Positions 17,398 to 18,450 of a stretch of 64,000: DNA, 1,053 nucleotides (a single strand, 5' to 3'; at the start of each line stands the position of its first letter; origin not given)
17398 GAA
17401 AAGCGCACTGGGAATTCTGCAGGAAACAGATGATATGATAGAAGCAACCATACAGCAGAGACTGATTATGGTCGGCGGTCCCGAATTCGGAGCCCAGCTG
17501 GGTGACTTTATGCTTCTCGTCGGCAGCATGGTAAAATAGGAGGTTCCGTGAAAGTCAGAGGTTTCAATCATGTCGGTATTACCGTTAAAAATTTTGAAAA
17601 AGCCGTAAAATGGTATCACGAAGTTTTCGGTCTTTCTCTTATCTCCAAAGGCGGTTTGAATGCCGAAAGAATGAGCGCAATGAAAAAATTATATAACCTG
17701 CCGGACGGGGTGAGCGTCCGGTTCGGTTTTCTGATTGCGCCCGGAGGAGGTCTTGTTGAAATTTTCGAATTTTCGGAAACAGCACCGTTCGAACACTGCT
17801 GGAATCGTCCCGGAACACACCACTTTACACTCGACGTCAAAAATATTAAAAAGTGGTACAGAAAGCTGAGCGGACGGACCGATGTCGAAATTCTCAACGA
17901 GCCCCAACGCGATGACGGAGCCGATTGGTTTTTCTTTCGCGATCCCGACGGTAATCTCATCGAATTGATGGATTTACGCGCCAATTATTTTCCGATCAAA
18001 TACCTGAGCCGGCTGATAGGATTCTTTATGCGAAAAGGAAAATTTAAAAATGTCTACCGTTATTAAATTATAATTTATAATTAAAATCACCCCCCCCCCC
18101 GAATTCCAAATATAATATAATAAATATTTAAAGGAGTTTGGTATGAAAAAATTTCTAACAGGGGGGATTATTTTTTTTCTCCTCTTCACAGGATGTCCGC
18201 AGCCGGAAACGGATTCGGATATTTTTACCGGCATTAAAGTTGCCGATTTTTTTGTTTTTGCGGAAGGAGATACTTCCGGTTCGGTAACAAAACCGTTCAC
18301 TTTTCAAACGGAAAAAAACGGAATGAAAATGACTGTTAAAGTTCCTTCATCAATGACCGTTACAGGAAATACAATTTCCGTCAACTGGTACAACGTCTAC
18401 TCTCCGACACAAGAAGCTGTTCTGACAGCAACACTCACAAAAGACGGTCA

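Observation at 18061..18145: Poly-C(11) tract inside the promoter of the first GH16-like lipoprotein gene: candidate slipped-strand phase-variation switch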

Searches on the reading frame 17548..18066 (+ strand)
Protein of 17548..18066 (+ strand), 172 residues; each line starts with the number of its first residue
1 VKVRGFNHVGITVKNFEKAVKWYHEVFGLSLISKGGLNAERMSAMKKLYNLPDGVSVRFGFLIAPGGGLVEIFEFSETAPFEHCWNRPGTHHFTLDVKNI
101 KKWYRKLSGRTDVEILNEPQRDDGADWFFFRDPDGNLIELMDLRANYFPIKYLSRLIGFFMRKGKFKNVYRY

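Call 5: search_protein_families(library=pfam, proteins=[window:17548-18066:+])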
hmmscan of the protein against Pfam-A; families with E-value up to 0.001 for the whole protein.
window:17548-18066:+ (172 aa): 3 families
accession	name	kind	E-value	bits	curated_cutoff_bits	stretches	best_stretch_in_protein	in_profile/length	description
PF00903.31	Glyoxalase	-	2.3e-20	73.6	20.6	1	5-140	1-121/121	Glyoxalase/Bleomycin resistance protein/Dioxygenase superfamily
PF13669.12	Glyoxalase_4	-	2.8e-06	28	27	1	7-108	1-87/109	Glyoxalase/Bleomycin resistance protein/Dioxygenase superfamily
PF12681.13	Glyoxalase_2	-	2.5e-05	24.6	30.1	0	94-140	66-113/118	Glyoxalase-like domain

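Call 7: find_encoding_contigs(protein=window:17548-18066:+, flank=3000, max_places=10)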
Protein window:17548-18066:+ (172 aa): no gene with exactly this product is on record in the collection.

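Call 22: find_encoding_contigs(protein=window:17548-18063:+, flank=1500, max_places=10)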
Protein seq(172 aa) (172 aa): no gene with exactly this product is on record in the collection.
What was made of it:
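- Tried and rejected: Exact look-ups of the upstream glyoxalase, meant to find the Logan contig on the other side of the tract, failed twice (calls 7, 22).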

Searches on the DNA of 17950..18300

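Call 53: search_rna_families(source=window, start=17950, end=18300, threshold=evalue, max_evalue=1)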
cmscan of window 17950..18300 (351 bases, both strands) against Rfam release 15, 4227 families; matches with E-value up to 1: 2.
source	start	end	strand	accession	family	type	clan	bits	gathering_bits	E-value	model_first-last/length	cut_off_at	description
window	18100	18171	+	RF00344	snoZ267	Gene; snRNA; snoRNA; CD-box;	-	17.7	43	0.94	1-73/73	no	Small nucleolar RNA Z267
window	18203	18279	+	RF00315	snoJ33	Gene; snRNA; snoRNA; CD-box;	-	17.3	45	0.62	1-81/81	no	Small nucleolar RNA J33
